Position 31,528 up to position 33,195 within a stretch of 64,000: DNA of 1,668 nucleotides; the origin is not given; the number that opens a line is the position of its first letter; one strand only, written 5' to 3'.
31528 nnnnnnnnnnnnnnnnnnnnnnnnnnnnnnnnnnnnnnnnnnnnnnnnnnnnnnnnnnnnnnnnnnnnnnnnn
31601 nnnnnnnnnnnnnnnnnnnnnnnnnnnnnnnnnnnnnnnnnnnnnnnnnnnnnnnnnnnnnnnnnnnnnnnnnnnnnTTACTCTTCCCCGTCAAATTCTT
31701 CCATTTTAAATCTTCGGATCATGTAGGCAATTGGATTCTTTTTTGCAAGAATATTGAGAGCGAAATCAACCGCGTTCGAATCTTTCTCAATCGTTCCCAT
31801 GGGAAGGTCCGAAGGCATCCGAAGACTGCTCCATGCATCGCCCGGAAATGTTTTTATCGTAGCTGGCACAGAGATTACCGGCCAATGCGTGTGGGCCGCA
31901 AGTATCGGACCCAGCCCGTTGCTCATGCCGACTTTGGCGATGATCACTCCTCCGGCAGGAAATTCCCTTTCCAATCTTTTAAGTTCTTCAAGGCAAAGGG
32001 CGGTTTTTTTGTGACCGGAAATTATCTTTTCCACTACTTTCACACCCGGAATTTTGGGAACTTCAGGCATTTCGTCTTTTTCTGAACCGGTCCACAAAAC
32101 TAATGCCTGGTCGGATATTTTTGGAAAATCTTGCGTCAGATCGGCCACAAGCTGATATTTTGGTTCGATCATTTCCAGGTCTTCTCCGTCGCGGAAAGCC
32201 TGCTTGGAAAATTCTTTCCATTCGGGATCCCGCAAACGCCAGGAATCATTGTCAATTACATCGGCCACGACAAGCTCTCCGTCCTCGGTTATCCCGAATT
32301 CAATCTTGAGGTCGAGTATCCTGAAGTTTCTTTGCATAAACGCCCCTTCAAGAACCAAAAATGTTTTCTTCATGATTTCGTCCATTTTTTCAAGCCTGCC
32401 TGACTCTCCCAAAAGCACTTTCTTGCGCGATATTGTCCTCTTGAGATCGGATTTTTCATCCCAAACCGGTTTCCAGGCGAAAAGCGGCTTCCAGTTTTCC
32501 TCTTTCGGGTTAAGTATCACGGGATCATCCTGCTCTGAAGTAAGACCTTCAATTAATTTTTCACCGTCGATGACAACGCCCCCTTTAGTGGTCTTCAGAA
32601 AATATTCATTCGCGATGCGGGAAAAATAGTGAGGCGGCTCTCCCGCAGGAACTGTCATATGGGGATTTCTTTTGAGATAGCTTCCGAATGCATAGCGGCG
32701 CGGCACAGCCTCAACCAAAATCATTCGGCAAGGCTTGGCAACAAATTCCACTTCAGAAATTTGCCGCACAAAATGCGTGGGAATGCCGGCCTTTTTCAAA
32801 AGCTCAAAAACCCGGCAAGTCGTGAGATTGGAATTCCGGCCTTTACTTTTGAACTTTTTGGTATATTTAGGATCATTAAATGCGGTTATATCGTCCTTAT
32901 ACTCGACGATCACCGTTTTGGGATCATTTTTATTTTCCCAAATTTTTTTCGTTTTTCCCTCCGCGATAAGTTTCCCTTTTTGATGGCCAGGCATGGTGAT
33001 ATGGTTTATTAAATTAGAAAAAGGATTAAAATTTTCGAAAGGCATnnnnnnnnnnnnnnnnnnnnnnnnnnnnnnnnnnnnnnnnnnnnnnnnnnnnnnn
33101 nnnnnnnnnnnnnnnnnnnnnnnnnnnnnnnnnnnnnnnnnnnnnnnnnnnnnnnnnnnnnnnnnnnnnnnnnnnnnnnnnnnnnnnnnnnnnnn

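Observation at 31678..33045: PAICS-like PurC-PurE fusion in a bacterium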

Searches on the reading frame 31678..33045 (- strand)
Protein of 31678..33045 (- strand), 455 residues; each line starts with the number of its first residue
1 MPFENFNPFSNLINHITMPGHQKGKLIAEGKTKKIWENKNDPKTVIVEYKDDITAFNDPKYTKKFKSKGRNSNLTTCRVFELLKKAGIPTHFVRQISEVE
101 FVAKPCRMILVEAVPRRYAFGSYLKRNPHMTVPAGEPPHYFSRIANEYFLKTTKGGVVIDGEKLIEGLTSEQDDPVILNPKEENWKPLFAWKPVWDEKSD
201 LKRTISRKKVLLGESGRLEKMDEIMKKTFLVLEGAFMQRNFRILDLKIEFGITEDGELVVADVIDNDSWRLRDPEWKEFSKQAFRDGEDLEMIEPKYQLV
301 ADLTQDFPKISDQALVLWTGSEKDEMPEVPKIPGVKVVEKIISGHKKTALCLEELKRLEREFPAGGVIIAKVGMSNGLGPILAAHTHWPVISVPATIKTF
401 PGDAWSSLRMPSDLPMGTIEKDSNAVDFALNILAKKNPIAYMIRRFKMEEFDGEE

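Call 3: search_protein_families(library=pfam, proteins=[window:31678-33045:-], max_evalue=1)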
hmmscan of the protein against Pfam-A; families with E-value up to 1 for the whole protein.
window:31678-33045:- (455 aa): 2 families
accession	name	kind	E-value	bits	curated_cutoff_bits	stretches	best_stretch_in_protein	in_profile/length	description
PF01259.24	SAICAR_synt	-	4.6e-40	138.3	20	1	27-287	2-218/233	SAICAR synthetase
PF00731.26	AIRC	-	3.8e-16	59.4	30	1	334-438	26-132/148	AIR carboxylase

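Call 4: search_protein_families(library=ncbifam, proteins=[window:31678-33045:-], max_evalue=1)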
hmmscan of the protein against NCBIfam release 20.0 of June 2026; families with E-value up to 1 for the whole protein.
window:31678-33045:- (455 aa): 6 families
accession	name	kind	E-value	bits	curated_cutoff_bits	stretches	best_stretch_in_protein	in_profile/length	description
TIGR00081.1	purC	equivalog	2.4e-26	92.8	189.9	2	24-126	7-105/279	phosphoribosylaminoimidazolesuccinocarboxamide synthase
TIGR01162.1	purE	equivalog_domain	1.2e-16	60.6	149.6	1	334-439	25-132/156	5-(carboxyamino)imidazole ribonucleotide mutase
NF010568.0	PRK13961.1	equivalog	3.1e-05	23.4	251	1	235-271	197-234/297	phosphoribosylaminoimidazolesuccinocarboxamide synthase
NF009251.0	PRK12607.1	equivalog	9.1e-05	21.4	371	2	219-271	170-226/315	phosphoribosylaminoimidazolesuccinocarboxamide synthase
NF010564.0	PRK13959.1-1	subfamily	0.0091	15.1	459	1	25-105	2-78/294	phosphoribosylaminoimidazolesuccinocarboxamide synthase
NF010566.0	PRK13959.1-4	equivalog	0.021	14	546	0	49-100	25-76/339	phosphoribosylaminoimidazolesuccinocarboxamide synthase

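Call 5: search_solved_structures(query=window:31678-33045:-, max_evalue=1, show_alignments=3)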
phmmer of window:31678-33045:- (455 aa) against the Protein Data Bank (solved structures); distinct sequences matched with E-value up to 1: 46.
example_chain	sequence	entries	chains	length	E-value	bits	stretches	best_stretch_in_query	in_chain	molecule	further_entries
4ja0_A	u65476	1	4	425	8.2e-51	176.4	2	180-439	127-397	Phosphoribosylaminoimidazole carboxylase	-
2h31_A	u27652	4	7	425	4.5e-49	170.6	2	193-441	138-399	Multifunctional protein ADE2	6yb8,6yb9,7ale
3nua_A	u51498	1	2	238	1.1e-22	83.7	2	25-126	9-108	Phosphoribosylaminoimidazole-succinocarboxamide synthase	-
2ywv_A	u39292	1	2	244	4e-22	81.8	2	23-126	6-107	Phosphoribosylaminoimidazole succinocarboxamide synthetase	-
4fe2_A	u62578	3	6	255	8.1e-22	80.8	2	19-126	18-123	Phosphoribosylaminoimidazole-succinocarboxamide synthase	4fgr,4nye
2yzl_A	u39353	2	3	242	3.1e-21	78.9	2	27-129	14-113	Phosphoribosylaminoimidazole-succinocarboxamide synthase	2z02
3u54_A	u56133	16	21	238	1.2e-16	63.7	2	27-128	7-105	Phosphoribosylaminoimidazole-succinocarboxamide synthase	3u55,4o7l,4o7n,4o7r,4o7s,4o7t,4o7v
1kut_A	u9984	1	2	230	2.7e-15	59.3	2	196-303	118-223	Phosphoribosylaminoimidazole-succinocarboxamide synthase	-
2gqr_A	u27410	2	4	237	3.2e-14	55.7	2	25-126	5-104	Phosphoribosylaminoimidazole-succinocarboxamide synthase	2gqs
3kre_A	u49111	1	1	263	1.1e-12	50.7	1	19-127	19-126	Phosphoribosylaminoimidazole-succinocarboxamide synthase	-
2ywx_A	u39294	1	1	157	4.4e-06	28.9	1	330-440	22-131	Phosphoribosylaminoimidazole carboxylase catalytic subunit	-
1o4v_A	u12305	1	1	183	2e-05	26.7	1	334-447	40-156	phosphoribosylaminoimidazole mutase PurE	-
6o55_A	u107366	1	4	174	0.00022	23.3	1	342-439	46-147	N5-carboxyaminoimidazole ribonucleotide mutase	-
2fw8_A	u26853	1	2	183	0.00041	22.4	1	342-439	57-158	N5-carboxyaminoimidazole ribonucleotide mutase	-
2fwa_A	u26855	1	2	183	0.0025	19.8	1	342-439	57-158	N5-carboxyaminoimidazole ribonucleotide mutase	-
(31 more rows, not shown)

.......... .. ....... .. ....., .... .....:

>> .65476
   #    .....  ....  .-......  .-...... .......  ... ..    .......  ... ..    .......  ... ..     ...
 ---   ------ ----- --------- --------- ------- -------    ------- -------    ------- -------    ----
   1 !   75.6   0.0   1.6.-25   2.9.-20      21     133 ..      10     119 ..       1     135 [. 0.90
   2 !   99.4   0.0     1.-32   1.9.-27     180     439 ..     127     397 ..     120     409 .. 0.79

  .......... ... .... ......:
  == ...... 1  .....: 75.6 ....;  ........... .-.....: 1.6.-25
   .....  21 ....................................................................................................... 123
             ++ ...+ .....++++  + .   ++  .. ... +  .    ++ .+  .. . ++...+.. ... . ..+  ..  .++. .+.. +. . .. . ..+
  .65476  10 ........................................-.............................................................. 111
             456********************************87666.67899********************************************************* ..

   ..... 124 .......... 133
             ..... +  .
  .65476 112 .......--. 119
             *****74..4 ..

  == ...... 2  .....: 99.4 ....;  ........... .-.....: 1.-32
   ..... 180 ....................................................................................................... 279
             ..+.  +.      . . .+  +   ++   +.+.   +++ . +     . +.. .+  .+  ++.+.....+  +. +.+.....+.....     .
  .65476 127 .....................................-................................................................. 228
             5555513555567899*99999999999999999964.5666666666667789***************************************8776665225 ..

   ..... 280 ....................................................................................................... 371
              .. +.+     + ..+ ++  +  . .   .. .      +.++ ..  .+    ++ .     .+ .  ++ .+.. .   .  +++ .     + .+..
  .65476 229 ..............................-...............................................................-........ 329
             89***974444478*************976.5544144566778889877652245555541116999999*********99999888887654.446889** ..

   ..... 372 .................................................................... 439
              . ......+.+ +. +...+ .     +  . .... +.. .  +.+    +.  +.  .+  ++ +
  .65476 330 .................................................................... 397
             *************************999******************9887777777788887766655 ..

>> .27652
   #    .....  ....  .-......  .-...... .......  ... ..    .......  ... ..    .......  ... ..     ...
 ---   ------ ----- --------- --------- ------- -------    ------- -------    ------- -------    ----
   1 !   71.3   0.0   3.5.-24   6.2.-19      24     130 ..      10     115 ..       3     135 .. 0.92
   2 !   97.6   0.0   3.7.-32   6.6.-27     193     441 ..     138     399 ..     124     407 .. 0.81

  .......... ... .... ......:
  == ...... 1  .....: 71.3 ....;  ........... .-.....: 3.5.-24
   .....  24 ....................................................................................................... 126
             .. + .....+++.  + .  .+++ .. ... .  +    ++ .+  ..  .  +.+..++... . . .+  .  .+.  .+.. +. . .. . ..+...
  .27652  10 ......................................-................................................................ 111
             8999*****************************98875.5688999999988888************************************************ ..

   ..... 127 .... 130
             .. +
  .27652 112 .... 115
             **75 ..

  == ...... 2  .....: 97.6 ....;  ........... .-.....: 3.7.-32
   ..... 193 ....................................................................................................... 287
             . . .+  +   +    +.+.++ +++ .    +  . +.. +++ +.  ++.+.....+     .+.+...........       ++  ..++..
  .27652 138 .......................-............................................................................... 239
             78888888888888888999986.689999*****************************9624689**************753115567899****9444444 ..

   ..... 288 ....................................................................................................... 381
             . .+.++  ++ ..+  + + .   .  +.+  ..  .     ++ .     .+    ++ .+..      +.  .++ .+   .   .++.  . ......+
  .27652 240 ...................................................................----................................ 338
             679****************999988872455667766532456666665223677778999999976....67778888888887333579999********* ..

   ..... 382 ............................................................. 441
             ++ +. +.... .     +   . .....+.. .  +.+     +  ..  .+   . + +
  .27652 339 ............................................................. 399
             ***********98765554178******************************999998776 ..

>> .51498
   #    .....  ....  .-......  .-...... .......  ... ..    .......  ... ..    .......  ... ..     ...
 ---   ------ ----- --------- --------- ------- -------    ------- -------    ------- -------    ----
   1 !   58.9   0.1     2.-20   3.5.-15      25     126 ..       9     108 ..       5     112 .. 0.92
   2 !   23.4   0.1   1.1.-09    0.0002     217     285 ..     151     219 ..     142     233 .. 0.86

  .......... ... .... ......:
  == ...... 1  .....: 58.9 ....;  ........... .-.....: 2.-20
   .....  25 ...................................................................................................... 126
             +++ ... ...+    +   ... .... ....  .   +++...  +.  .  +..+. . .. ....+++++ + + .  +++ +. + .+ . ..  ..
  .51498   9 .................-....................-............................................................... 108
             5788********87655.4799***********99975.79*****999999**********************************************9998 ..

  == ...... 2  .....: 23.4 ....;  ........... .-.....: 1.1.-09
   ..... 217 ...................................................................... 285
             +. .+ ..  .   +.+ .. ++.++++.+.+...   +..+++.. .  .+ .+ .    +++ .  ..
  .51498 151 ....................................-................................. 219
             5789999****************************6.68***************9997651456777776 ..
